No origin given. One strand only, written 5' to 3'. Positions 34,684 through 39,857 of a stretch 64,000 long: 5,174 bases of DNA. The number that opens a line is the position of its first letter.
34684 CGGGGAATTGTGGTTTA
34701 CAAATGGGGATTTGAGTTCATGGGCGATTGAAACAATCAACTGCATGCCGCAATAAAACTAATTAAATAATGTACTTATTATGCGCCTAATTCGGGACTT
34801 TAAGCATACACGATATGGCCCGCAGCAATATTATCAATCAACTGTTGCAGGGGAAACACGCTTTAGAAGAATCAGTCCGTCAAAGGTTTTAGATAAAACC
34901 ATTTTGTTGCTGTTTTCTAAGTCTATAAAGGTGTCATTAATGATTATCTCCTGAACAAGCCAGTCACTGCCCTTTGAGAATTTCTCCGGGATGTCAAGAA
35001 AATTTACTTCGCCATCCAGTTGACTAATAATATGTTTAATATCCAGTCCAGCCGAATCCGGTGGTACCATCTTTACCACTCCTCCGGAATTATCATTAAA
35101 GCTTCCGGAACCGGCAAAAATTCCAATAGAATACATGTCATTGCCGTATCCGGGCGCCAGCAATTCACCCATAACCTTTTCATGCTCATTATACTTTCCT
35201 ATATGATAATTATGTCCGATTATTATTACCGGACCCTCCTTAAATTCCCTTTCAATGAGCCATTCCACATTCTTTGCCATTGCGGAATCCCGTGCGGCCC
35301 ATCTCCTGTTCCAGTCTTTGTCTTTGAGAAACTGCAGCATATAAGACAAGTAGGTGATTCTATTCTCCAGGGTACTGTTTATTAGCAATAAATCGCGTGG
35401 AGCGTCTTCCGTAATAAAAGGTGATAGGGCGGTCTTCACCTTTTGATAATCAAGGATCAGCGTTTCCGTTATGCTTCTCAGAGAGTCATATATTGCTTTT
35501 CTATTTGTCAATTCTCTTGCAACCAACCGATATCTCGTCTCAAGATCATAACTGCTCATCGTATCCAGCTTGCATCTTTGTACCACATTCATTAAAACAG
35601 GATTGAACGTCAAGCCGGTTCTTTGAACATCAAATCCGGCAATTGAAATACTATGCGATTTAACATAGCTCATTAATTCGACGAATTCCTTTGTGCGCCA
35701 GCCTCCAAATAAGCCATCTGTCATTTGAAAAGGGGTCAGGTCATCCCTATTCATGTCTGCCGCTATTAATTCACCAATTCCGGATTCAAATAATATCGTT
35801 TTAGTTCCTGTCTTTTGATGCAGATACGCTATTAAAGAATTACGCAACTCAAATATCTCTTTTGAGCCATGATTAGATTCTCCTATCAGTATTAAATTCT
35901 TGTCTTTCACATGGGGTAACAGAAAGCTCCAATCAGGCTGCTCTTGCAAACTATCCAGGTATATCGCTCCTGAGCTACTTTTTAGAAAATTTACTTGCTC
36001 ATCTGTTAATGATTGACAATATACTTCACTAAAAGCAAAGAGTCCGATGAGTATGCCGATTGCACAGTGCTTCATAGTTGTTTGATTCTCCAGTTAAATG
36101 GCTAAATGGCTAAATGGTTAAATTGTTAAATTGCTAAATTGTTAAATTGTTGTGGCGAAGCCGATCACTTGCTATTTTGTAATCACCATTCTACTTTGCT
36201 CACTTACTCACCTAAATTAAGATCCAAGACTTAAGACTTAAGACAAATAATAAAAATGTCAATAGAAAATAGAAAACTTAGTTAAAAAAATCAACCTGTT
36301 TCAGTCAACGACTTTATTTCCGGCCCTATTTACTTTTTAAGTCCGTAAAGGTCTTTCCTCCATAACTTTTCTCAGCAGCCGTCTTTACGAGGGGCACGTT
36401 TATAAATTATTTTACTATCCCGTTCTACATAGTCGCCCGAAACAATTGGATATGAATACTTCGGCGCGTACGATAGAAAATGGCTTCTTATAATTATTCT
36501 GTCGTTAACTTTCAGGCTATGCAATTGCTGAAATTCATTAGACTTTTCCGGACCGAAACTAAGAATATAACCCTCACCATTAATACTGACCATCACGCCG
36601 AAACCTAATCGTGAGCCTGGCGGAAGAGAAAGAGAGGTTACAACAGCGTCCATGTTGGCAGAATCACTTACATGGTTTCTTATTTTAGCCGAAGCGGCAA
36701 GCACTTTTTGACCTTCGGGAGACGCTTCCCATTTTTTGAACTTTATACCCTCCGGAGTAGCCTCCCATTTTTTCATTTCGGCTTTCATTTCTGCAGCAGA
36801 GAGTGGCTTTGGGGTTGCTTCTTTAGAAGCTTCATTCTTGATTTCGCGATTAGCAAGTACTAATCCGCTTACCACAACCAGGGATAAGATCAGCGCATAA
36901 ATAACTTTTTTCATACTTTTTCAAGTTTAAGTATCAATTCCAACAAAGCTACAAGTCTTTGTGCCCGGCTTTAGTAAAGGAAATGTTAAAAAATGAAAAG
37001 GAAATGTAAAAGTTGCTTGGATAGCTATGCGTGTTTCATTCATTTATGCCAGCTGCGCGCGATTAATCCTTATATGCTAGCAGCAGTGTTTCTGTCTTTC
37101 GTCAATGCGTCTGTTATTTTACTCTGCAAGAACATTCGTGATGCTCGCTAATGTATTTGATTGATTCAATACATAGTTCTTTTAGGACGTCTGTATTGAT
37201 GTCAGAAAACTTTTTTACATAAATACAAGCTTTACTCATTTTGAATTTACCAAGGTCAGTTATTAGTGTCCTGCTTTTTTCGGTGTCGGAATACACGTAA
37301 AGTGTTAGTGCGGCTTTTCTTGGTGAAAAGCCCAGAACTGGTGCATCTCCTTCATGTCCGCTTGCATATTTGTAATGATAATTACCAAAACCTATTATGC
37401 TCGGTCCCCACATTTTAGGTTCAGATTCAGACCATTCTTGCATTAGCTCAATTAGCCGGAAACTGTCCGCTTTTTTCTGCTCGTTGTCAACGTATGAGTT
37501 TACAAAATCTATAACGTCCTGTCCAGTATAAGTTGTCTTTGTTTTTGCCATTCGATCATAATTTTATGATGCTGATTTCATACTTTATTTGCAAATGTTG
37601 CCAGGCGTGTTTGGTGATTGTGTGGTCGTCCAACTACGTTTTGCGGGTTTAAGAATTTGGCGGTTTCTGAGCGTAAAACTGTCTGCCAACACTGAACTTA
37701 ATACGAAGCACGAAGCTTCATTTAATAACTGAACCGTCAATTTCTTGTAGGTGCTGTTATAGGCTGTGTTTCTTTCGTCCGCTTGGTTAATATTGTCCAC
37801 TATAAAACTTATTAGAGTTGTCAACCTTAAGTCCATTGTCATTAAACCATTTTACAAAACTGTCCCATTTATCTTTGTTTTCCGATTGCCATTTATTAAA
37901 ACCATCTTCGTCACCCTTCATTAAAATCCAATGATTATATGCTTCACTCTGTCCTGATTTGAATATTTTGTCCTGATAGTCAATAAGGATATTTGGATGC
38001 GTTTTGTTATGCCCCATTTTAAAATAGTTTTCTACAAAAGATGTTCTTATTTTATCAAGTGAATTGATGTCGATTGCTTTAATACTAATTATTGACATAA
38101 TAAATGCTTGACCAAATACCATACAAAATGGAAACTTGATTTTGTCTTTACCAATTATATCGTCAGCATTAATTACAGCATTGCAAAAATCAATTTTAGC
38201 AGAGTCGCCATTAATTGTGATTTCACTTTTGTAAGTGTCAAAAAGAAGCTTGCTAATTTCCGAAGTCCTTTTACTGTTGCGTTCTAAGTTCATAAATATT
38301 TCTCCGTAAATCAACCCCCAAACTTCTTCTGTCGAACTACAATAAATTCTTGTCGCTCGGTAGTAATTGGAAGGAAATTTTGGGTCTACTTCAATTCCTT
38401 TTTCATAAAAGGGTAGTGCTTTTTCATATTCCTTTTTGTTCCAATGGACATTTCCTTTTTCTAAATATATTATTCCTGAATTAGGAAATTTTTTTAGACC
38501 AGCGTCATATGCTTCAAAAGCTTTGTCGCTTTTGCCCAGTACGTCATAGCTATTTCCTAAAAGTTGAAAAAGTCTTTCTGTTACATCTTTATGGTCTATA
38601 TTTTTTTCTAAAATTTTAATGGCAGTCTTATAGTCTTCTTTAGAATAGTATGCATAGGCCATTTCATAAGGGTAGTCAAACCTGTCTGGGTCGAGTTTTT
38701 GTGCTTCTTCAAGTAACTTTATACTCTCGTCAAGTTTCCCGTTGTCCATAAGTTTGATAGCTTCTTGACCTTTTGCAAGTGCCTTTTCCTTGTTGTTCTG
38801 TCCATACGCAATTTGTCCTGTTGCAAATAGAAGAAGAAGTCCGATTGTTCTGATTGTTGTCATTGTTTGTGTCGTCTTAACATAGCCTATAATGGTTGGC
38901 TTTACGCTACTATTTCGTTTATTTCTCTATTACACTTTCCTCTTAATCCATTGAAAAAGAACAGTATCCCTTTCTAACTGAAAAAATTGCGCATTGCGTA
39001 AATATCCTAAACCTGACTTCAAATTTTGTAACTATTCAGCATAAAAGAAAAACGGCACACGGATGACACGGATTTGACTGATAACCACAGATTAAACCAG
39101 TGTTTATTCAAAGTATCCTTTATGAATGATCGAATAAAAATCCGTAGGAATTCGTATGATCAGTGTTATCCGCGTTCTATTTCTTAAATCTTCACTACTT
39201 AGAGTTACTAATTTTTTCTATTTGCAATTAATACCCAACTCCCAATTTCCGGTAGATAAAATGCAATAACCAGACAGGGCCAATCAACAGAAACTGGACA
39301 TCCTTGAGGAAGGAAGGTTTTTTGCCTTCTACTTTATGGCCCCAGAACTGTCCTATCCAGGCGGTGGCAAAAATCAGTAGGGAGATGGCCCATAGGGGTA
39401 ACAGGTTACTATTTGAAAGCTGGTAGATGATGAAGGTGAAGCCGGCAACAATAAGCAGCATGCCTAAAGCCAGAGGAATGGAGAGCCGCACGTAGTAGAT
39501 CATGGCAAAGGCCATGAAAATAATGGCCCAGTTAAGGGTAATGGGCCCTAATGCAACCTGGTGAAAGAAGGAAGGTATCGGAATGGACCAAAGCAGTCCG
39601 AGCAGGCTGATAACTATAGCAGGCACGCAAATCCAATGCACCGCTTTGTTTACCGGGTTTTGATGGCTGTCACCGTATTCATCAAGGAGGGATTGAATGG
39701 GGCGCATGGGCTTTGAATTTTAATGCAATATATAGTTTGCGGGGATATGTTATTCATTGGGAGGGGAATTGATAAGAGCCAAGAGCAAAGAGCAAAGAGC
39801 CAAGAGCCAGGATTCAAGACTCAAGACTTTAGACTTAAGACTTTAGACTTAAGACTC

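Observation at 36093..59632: Six intergenic loci share a modular, same-polarity family of heptamer/octamer word-repeat elements (STRR-like)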

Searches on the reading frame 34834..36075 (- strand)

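Call 13: search_protein_families(library=pfam, proteins=[window:34834-36075:-])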
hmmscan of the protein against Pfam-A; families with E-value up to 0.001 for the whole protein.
window:34834-36075:- (413 aa): 1 family
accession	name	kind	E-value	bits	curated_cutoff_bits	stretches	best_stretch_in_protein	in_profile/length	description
PF05139.19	Erythro_esteras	-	7.2e-26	92.2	26.4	1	119-406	41-357/358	Erythromycin esterase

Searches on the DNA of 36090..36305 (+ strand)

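Call 75: search_dna_similar(query=window:36090-36305:+, collection=phages, mode=distant, max_evalue=0.01, max_rows=10)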
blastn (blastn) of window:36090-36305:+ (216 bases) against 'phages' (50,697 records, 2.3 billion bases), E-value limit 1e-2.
No match.

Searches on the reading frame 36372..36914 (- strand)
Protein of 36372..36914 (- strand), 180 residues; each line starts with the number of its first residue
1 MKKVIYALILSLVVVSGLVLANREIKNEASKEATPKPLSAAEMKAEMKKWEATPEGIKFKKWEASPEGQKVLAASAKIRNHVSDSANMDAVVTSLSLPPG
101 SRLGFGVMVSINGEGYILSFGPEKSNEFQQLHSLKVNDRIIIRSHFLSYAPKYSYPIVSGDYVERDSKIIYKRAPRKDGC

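Call 13: search_protein_families(library=pfam, proteins=[window:36372-36914:-])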
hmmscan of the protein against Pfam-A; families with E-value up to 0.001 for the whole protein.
window:36372-36914:- (180 aa): 0 families

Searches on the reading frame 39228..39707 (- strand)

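Call 13: search_protein_families(library=pfam, proteins=[window:39228-39707:-])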
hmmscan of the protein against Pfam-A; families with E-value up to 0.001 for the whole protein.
window:39228-39707:- (159 aa): 1 family
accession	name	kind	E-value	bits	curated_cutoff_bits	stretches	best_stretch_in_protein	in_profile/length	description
PF06127.16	Mpo1-like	-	1.8e-18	66.9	24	1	2-154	2-94/95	2-hydroxy-palmitic acid dioxygenase Mpo1-like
